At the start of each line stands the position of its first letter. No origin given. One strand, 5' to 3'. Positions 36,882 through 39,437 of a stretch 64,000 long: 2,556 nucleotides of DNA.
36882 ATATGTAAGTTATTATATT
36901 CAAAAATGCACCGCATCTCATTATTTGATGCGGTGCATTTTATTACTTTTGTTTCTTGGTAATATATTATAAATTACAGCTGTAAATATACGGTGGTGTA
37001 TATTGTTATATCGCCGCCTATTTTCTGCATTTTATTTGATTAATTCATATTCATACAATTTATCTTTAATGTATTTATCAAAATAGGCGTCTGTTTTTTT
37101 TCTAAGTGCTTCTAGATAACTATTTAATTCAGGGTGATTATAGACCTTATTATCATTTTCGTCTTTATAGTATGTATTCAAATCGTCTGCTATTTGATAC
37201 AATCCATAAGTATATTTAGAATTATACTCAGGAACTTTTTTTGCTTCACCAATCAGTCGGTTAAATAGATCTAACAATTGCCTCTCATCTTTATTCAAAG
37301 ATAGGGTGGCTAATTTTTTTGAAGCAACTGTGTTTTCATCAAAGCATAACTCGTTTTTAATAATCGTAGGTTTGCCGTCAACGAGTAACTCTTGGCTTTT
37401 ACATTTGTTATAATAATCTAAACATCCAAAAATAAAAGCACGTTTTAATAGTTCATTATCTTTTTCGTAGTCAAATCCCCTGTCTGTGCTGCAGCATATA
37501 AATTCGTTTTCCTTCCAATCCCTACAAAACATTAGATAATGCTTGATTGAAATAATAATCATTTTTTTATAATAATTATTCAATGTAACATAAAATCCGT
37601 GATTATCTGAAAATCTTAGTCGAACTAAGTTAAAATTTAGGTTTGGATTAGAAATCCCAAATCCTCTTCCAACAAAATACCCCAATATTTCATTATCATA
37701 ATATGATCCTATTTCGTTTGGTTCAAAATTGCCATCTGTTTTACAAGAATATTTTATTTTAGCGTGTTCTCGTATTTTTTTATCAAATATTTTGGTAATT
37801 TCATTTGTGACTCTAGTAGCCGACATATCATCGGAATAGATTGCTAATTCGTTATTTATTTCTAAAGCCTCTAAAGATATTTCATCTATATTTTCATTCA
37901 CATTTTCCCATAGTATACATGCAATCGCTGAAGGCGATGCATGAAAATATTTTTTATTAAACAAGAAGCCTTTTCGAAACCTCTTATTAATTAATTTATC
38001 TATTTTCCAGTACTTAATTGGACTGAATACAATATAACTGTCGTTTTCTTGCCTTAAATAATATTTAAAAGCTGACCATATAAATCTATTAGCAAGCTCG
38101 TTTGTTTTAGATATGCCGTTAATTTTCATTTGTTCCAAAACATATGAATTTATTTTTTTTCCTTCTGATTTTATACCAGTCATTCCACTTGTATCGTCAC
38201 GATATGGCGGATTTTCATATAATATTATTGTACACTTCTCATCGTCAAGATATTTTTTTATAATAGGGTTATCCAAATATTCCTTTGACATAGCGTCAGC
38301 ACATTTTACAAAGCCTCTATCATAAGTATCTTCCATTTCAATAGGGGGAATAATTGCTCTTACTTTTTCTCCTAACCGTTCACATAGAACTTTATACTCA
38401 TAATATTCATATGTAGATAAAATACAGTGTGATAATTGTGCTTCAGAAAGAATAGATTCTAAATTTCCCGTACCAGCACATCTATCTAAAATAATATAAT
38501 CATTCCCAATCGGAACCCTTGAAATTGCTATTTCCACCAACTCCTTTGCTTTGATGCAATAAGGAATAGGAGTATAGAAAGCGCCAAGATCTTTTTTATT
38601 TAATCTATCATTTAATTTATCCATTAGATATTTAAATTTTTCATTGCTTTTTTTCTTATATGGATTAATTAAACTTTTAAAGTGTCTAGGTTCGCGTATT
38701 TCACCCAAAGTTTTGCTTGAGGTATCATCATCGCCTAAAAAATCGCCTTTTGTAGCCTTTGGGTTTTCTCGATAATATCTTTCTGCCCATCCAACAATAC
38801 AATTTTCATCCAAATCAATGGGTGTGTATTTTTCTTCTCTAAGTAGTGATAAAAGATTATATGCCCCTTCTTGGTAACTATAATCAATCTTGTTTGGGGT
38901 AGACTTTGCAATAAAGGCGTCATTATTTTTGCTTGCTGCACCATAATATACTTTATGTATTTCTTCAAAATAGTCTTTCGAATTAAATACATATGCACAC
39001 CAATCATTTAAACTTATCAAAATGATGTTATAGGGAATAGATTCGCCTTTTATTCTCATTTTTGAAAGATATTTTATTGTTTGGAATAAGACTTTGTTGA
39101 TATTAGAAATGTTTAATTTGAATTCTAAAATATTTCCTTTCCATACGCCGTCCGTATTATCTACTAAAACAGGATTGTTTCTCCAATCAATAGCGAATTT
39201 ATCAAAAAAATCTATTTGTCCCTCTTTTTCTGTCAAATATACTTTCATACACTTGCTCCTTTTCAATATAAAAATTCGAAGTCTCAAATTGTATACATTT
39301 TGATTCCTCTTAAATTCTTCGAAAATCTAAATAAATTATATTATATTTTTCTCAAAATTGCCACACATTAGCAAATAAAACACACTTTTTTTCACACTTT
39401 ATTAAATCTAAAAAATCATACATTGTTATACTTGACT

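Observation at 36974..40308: RM gene plus small serine recombinase bracketed by 50-bp direct repeats with nested dyads: candidate excisable defence cassette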

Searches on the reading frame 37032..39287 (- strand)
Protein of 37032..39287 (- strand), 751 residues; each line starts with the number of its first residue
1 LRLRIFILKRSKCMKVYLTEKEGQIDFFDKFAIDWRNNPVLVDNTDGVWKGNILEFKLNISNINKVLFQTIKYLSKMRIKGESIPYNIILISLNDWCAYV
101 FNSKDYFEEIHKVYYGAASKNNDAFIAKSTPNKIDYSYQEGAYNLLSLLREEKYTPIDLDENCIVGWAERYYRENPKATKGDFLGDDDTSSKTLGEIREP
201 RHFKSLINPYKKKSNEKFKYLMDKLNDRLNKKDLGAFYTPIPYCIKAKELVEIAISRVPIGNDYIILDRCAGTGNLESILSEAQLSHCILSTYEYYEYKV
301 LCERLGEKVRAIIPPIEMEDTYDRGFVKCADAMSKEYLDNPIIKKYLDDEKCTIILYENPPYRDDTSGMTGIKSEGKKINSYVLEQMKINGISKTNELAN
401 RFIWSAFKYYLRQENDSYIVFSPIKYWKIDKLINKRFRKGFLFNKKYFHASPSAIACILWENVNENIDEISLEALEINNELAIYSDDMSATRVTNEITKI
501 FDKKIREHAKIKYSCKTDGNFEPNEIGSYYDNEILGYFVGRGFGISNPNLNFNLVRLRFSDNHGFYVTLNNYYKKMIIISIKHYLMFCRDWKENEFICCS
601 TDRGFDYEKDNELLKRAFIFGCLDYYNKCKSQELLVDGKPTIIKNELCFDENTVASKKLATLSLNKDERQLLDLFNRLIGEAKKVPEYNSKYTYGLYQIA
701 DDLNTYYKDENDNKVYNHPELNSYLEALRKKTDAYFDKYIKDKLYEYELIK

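Call 7: search_protein_families(library=pfam, proteins=[window:37032-39287:-])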
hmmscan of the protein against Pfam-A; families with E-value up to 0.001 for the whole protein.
window:37032-39287:- (751 aa): 0 families

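Call 12: search_protein_families(library=pfam, proteins=[window:37032-39287:-], max_evalue=10)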
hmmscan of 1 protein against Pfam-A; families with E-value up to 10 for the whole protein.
window:37032-39287:- (751 aa): 0 families

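Call 13: search_protein_families(library=ncbifam, proteins=[window:37032-39248:-], max_evalue=0.1)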
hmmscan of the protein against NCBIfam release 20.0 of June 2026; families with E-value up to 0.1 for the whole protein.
window:37032-39248:- (738 aa): 0 families

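Call 14: search_protein_families(library=padloc, proteins=[window:37032-39248:-], max_evalue=0.1)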
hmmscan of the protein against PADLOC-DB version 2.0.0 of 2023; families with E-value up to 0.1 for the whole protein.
window:37032-39248:- (738 aa): 0 families

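Call 15: search_solved_structures(query=window:37032-39248:-, max_evalue=1)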
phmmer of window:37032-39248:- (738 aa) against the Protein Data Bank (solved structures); distinct sequences matched with E-value up to 1: 0.

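Call 17: find_homologous_proteins(query=window:37032-39248:-)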
Query window:37032-39248:- (738 aa): 3579 proteins with E <= 0.001 among 8000 candidates; the best 120 are listed.
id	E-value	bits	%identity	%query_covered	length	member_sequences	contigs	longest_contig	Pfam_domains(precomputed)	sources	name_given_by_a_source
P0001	0.0e+0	1693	100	100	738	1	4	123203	-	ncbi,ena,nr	ncbi:hypothetical protein J6Y73_01170 [bacterium]|nr:hypothetical protein [bacterium]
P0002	0.0e+0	1488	85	100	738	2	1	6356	-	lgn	-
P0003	0.0e+0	1482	86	100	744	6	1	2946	-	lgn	-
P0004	0.0e+0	1431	83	100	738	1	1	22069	-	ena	-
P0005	0.0e+0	1306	77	100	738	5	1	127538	-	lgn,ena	-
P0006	0.0e+0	1265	74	100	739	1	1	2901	-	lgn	-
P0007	0.0e+0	1190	70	100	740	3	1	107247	-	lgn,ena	-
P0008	0.0e+0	1114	81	79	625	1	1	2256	-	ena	-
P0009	0.0e+0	1047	64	99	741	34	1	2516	-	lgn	-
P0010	6.6e-286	968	60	100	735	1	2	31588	-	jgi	-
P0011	5.7e-269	912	56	100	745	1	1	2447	-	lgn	-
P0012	1.3e-265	901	57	100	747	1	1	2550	-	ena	-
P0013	1.8e-261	888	55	100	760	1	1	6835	-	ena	-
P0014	2.0e-261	888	56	100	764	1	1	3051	-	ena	-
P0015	3.0e-255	867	54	100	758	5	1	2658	-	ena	-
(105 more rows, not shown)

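Call 18: find_encoding_contigs(protein=P0005, flank=6000, max_places=3)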
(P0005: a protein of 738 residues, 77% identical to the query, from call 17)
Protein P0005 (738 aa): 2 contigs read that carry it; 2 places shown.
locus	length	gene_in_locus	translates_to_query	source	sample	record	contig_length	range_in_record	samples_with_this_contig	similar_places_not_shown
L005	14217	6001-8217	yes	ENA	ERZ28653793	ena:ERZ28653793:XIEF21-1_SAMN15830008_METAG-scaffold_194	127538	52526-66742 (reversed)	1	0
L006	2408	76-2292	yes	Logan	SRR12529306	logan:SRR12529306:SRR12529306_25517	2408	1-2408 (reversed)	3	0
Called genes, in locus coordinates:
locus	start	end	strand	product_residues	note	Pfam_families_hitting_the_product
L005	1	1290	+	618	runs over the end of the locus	PF04760:IF2_N, PF00025:Arf (faint), PF00009:GTP_EFTU, PF01926:MMR_HSR1, PF22042:EF-G_D2, PF11987:IF-2, PF03144:GTP_EFTU_D2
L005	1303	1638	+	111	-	PF02033:RBFA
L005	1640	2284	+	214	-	PF00702:Hydrolase, PF12710:HAD, PF13419:HAD_2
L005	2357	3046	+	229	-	PF01177:Asp_Glu_race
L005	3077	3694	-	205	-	-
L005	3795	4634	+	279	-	PF00248:Aldo_ket_red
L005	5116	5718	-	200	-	PF00239:Resolvase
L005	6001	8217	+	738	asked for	-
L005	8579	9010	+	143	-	-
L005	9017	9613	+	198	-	-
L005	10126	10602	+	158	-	-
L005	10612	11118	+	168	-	-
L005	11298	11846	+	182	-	-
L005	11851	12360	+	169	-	-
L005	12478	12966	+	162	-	-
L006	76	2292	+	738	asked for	-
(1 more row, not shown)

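Call 19: find_encoding_contigs(protein=P0007, flank=6000, max_places=3)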
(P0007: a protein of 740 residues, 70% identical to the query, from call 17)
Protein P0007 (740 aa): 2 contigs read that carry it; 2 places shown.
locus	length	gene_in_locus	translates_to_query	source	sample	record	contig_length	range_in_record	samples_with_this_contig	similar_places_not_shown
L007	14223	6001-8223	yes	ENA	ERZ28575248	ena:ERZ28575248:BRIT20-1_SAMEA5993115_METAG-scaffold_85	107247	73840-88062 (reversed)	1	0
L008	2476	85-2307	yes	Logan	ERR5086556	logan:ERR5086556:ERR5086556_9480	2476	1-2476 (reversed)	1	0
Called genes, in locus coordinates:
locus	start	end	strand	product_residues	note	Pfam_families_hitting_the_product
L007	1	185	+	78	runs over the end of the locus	PF13443:HTH_26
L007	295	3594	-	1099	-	PF17291:M60-like_N, PF13402:Peptidase_M60, PF00754:F5_F8_type_C (weak)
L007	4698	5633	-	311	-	PF14659:Phage_int_SAM_3, PF00589:Phage_integrase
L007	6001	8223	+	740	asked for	-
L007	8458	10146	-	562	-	PF02518:HATPase_c (weak), PF13589:HATPase_c_3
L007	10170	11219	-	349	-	PF00145:DNA_methylase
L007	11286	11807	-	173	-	-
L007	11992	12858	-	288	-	PF08843:AbiEii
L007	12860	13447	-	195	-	-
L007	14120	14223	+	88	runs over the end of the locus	-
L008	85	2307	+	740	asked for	-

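Call 20: find_encoding_contigs(protein=P0004, flank=6000, max_places=3)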
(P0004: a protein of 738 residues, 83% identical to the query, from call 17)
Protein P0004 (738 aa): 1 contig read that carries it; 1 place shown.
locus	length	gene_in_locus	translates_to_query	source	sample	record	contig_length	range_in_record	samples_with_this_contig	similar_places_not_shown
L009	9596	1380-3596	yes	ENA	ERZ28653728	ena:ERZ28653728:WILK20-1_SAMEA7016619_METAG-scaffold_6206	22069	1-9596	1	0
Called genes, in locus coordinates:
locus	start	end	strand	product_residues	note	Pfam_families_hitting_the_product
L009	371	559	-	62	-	-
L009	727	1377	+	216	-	-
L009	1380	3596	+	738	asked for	-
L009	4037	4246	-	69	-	-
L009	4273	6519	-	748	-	PF00009:GTP_EFTU (weak), PF01926:MMR_HSR1, PF02421:FeoB_N, PF09439:SRPRB (weak), PF17910:FeoB_Cyto (faint), PF07670:Gate, PF07664:FeoB_C, PF07670:Gate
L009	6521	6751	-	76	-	PF04023:FeoA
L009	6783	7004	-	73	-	PF04023:FeoA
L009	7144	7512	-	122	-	PF01325:Fe_dep_repress, PF02742:Fe_dep_repr_C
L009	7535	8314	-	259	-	PF02535:Zip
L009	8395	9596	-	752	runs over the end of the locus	PF00403:HMA, PF00122:E1-E2_ATPase, PF00702:Hydrolase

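Call 36: find_related_loci(query=A1, collection=genome_contigs, flank=6000)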
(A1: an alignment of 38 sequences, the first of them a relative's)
Query A1 (738 aa) in genome_contigs; peptide patterns used: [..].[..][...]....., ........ (x = any residue, [..] = any of these).
268 stretches matched a pattern; 259 encode a relative of the query (tblastn E <= 1e-3); the best 80 are kept; 80 distinct loci.
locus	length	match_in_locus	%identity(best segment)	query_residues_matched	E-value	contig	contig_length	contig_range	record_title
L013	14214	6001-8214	69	1-738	0e+0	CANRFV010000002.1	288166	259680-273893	MAG: uncultured Clostridia bacterium isolate Lapin-023__bin100 genome assembly, contig: Lapin-023__NODE_10_length_288166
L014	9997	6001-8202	64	6-738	0e+0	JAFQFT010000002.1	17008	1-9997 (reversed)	MAG: Bacilli bacterium isolate RGIG1779 Goat_Cecum-4__c13998, whole genome shotgun sequence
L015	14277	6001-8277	54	2-738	0e+0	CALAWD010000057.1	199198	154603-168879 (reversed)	MAG TPA_asm: uncultured Lachnospiraceae bacterium isolate SRR1747021_bin.135_CONCOCT_v1.1_MAG genome assembly, contig: E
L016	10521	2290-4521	54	1-738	0e+0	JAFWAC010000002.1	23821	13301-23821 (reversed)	MAG: Clostridia bacterium isolate RGIG5552 Sheep_Colon.Co__c104523, whole genome shotgun sequence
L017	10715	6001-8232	53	1-738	0e+0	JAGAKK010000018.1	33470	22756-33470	MAG: Clostridia bacterium isolate RGIG8523 Water_deer_Cecum-2__c131390, whole genome shotgun sequence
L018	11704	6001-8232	54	1-738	0e+0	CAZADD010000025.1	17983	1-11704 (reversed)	MAG TPA_asm: uncultured Oscillospiraceae bacterium isolate SRP225648_co1_595 genome assembly, contig: NODE_7653_length_1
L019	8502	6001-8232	54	1-738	0e+0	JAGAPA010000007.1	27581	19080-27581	MAG: Clostridia bacterium isolate RGIG8643 Water_deer_Cecum.Co__c107105, whole genome shotgun sequence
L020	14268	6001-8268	53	2-738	0e+0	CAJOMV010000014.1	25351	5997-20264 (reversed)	uncultured Ruminiclostridium sp. isolate Rumen_Coassembly_mag_124 genome assembly, contig: k87_3035803, whole genome sho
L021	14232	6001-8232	54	1-738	0e+0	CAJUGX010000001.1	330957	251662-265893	MAG TPA_asm: uncultured Christensenella sp. isolate MGBC129349 genome assembly, contig: MGBC129349.1, whole genome shotg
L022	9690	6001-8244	52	1-738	0e+0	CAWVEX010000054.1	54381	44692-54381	MAG: Bacillota bacterium isolate metabat2_XCR1_HOM_6737_bwa.43 MAG genome assembly, contig: k87_519895, whole genome sho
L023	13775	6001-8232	50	1-738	0e+0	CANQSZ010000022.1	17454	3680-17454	MAG: Candidatus Gastranaerophilales bacterium isolate Lapin-026__bin105 genome assembly, contig: Lapin-026__NODE_3836_le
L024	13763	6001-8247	50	2-738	0e+0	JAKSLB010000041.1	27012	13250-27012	MAG: Paludibacteraceae bacterium isolate Horse_feces88 MAG088_41, whole genome shotgun sequence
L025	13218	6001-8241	53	1-738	0e+0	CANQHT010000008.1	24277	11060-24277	MAG: uncultured Bacilli bacterium isolate Lapin-027__bin78 genome assembly, contig: Lapin-027__NODE_1764_length_24277_co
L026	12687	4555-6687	50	2-735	0e+0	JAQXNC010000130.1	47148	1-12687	MAG: Bacillota bacterium isolate SUG1343 k141_409904, whole genome shotgun sequence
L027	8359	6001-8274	49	1-738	0e+0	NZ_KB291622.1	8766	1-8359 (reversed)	Clostridium celatum DSM 1785 Scfld29, whole genome shotgun sequence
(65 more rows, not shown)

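Call 47: find_encoding_contigs(protein=P0002, flank=6000, max_places=3)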
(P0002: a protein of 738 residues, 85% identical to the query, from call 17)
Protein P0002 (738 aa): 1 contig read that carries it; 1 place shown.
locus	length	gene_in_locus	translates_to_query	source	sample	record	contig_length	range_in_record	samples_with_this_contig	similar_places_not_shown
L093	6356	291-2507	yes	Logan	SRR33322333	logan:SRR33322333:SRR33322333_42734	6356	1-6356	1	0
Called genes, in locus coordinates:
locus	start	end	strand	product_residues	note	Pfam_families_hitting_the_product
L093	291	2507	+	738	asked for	-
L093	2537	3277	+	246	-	-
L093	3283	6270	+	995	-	PF00580:UvrD-helicase, PF13245:AAA_19, PF13604:AAA_30 (faint), PF00580:UvrD-helicase, PF13361:UvrD_C, PF13538:UvrD_C_2 (faint), PF01396:Zn_ribbon_Top1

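Call 48: find_encoding_contigs(protein=P0010, flank=6000, max_places=3)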
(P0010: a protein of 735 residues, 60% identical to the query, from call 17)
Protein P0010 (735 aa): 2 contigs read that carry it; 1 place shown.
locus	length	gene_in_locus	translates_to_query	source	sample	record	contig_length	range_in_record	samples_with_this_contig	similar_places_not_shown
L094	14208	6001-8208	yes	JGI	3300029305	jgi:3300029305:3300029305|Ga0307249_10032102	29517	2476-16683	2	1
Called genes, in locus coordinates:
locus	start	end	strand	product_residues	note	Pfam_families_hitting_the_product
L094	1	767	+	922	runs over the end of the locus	PF20464:MmeI_N, PF20465:MmeI_hel, PF02384:N6_Mtase (weak), PF20473:MmeI_Mtase, PF07669:Eco57I, PF20466:MmeI_TRD, PF20467:MmeI_C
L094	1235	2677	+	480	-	-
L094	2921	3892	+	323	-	-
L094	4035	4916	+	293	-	PF00882:Zn_dep_PLPC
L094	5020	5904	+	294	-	PF01545:Cation_efflux, PF16916:ZT_dimer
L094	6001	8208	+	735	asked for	-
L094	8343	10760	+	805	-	PF00005:ABC_tran, PF02463:SMC_N (weak), PF02687:FtsX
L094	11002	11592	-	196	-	-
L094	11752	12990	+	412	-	PF00871:Acetate_kinase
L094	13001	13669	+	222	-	-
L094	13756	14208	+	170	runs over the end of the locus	PF06541:ABC_trans_CmpB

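Call 49: predict_structure(alignment_id=A1)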
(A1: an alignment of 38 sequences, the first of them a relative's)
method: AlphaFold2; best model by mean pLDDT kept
length: 738 residues; sequences in the alignment: 38
mean_pLDDT: 83.7   pTM: 0.72
mean pLDDT of the five models: 83.7, 83.7, 81.8, 81.6, 80.8
residues with pLDDT >= 90: 374; 70-90: 236; 50-70: 78; < 50: 50
segments of 3 or more residues with pLDDT < 50: 172-186, 215-223, 305-316, 351-364
pLDDT, mean of each block of 10 residues (from residue 1): 83 89 71 80 90 89 87 94 94 90 62 87 91 92 85 75 62 43 53 74 63 49 66 94 95 82 75 85 73 80 52 51 86 94 82 37 58 89 83 94 94 90 96 83 96 95 92 93 85 81 89 88 83 70 86 93 93 90 89 94 98 95 90 96 97 97 98 96 96 93 95 97 97 93
secondary structure, 60 per line:
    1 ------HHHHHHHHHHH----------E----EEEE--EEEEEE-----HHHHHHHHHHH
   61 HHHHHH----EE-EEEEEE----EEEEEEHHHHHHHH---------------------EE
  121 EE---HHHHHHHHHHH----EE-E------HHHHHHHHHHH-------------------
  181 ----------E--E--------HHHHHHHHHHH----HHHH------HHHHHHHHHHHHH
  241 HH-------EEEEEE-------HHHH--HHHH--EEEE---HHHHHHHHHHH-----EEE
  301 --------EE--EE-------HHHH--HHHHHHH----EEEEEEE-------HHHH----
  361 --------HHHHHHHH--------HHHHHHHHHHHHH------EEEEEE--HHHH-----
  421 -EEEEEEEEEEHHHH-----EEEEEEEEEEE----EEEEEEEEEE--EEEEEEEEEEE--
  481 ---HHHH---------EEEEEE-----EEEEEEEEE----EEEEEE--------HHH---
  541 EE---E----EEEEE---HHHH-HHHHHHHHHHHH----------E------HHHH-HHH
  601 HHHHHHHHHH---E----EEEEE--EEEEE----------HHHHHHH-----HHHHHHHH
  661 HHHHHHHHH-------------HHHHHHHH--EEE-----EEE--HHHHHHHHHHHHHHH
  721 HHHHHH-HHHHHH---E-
elements in order (helices of 4 or more, strands of 3 or more residues): H7-17 E33-36 E39-44 H50-66 E74-79 E84-89 H90-97 E119-122 H126-136 H151-161 H203-213 H218-221 H228-242 E250-255 H263-266 H269-272 E275-278 H282-292 E298-300 H322-325 H328-334 E339-345 H353-356 H369-376 H385-397 E404-409 H412-415 E422-431 H432-435 E441-451 E456-465 E468-478 H484-487 E497-502 E508-516 E521-526 E551-555 H559-562 H564-575 H593-596 H598-610 E619-623 E626-630 H641-647 H653-669 H683-690 E693-695 E701-703 H706-726 H728-733
